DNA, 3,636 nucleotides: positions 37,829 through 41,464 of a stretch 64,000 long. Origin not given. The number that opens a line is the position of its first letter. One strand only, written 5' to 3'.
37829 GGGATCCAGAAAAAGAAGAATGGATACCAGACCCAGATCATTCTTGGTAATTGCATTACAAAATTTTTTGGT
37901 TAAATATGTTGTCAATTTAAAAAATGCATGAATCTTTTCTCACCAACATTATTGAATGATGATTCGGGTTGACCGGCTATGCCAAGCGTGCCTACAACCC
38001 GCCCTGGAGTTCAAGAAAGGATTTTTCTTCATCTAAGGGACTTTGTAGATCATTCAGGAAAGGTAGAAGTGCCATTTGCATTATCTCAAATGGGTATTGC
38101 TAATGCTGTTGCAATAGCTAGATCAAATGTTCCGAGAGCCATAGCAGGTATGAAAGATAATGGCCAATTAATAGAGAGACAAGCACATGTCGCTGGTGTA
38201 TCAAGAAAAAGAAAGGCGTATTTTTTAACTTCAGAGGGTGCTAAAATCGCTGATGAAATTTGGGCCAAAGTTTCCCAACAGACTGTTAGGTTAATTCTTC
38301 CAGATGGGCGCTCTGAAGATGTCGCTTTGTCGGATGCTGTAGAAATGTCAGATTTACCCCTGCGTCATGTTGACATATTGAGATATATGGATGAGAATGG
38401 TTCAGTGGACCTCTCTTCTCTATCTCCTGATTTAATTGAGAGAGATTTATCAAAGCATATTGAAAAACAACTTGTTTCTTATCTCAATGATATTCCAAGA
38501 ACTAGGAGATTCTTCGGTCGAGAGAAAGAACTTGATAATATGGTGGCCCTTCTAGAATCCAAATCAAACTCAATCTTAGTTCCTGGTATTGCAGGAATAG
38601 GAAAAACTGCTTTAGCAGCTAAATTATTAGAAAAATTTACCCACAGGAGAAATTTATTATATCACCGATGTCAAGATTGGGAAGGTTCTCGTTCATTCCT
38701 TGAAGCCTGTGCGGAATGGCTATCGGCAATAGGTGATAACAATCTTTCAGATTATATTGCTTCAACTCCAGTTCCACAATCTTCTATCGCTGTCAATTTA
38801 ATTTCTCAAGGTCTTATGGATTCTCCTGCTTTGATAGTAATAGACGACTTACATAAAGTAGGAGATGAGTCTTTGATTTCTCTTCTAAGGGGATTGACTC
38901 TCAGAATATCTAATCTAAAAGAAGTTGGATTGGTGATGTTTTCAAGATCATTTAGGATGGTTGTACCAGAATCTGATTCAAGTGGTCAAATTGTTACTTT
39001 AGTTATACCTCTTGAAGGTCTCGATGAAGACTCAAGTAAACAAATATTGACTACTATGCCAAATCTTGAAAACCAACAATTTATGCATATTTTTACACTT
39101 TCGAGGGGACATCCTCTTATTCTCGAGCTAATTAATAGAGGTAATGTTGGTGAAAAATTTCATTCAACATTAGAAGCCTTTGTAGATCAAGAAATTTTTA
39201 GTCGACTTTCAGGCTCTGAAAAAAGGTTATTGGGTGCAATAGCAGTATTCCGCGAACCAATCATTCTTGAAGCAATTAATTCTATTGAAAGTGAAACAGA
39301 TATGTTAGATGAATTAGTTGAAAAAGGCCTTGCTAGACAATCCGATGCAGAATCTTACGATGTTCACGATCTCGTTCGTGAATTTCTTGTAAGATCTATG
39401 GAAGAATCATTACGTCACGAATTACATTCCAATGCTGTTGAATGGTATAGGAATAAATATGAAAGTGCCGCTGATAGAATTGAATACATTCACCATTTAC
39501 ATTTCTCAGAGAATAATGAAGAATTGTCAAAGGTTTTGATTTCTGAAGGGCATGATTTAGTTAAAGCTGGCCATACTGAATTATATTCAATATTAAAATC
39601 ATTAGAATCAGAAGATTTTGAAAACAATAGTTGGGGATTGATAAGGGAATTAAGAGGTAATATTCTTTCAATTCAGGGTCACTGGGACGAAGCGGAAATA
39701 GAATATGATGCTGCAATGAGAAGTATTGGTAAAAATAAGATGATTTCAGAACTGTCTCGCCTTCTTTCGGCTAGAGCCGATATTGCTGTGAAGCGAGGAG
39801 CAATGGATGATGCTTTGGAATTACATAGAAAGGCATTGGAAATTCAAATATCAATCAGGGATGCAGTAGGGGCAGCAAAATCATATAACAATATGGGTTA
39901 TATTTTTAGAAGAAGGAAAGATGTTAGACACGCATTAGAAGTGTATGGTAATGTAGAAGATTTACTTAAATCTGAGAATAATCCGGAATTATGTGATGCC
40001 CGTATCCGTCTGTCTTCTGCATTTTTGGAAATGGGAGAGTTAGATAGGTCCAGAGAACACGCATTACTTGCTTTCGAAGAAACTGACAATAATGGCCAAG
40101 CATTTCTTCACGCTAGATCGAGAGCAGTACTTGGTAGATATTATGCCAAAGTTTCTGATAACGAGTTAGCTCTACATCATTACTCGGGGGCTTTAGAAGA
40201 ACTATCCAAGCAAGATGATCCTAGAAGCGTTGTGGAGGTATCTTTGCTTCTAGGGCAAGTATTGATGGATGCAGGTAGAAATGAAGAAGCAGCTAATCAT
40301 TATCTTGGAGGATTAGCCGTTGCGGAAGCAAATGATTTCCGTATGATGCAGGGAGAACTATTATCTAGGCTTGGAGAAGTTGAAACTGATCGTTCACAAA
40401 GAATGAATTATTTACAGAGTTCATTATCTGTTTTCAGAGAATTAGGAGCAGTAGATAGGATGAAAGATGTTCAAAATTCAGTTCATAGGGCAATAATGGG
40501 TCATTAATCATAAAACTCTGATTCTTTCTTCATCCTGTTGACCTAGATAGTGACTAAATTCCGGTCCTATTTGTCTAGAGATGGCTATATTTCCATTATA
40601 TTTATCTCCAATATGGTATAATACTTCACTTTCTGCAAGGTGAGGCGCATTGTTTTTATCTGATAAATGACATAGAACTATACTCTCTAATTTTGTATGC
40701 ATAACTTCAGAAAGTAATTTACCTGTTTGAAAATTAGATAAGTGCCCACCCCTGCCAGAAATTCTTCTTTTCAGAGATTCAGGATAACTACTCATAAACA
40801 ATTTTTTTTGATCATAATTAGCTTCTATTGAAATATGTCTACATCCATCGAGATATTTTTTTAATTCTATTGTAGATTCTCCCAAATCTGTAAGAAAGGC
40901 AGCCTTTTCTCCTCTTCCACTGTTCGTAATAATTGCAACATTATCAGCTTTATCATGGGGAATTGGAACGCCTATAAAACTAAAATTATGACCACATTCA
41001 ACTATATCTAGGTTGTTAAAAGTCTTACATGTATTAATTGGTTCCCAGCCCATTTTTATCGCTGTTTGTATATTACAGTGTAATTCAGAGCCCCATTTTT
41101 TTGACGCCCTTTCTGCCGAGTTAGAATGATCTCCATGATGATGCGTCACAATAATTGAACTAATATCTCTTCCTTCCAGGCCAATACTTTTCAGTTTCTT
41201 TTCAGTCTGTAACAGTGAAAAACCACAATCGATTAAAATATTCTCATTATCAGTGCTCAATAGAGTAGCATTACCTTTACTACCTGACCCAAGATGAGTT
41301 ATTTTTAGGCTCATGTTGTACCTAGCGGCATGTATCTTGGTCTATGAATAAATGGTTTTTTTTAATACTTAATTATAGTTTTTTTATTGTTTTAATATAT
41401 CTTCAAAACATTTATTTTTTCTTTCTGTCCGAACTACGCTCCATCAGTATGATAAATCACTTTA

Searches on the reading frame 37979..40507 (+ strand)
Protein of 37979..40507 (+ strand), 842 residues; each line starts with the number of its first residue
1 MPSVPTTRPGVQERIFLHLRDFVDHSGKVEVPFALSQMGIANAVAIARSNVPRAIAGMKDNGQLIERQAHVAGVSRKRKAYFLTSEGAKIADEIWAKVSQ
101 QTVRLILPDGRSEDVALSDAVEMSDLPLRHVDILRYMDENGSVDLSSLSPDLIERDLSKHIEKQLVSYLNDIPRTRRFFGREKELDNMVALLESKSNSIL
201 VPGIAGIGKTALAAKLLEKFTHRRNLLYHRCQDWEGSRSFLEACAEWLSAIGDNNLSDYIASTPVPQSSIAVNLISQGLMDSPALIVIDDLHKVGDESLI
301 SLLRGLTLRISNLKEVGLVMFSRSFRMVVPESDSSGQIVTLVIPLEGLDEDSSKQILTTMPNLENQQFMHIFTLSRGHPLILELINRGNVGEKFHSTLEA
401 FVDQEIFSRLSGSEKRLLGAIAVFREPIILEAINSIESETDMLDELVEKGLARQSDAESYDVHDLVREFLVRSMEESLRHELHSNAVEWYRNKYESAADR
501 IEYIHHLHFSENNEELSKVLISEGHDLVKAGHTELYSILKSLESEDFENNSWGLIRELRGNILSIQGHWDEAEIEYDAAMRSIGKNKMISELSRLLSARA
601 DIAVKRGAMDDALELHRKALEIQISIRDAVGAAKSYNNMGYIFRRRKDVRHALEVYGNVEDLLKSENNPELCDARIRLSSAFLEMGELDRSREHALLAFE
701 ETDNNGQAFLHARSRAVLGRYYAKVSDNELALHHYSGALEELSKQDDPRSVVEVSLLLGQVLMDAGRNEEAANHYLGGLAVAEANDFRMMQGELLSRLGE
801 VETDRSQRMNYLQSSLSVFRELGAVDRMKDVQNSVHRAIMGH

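Call 12: search_protein_families(library=pfam, proteins=[window:37979-40507:+], max_evalue=0.001)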
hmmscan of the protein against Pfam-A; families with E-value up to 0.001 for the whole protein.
window:37979-40507:+ (842 aa): 11 families
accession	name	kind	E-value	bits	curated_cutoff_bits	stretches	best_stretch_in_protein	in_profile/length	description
PF13424.12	TPR_12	-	3.4e-13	50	30.1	1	593-656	3-68/77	Tetratricopeptide repeat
PF13191.12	AAA_16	-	1.6e-10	42.2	32.6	1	177-305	1-154/167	AAA ATPase domain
PF07719.23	TPR_2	-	1.5e-07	31.4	27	0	558-580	6-28/34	Tetratricopeptide repeat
PF00515.34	TPR_1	-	3.2e-07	30.3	27.8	0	633-656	1-24/34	Tetratricopeptide repeat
PF13401.12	AAA_22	-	5e-07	30.5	27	1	196-320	5-120/130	AAA domain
PF09976.15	TPR_21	-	3e-06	27.5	25.5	0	549-593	142-181/193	Tetratricopeptide repeat-like domain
PF25201.1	nSTAND6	-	7.4e-06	26.5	27.7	1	179-223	2-45/148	Novel STAND NTPase 6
PF17874.7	TPR_MalT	-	1.3e-05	25.1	45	1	598-776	6-185/336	MalT-like TPR region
PF13176.12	TPR_7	-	0.00012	22.3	27.9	0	597-622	3-28/36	Tetratricopeptide repeat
PF01637.24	ATPase_2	-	0.00033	21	33.2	1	178-224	1-48/225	ATPase domain predominantly from Archaea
PF20703.3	nSTAND1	-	0.00048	20.3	27.1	1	175-246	13-86/379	Novel STAND NTPase 1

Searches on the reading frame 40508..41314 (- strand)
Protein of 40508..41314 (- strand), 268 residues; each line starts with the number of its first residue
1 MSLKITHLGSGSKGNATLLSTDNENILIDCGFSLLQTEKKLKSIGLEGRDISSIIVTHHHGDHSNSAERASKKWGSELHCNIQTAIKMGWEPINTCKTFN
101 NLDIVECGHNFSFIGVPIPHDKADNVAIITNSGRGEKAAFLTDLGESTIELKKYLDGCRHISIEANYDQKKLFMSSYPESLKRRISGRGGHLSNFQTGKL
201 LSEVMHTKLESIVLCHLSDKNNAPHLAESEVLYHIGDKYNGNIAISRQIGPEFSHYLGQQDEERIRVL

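Call 12: search_protein_families(library=pfam, proteins=[window:40508-41314:-], max_evalue=0.001)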
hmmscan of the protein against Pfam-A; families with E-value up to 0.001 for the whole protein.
window:40508-41314:- (268 aa): 2 families
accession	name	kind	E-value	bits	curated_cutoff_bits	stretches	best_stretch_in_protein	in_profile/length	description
PF00753.33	Lactamase_B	-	8.9e-13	49.1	22.7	1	13-80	5-73/196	Metallo-beta-lactamase superfamily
PF12706.13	Lactamase_B_2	-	9.2e-11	42.2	27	1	25-205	2-191/200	Beta-lactamase superfamily domain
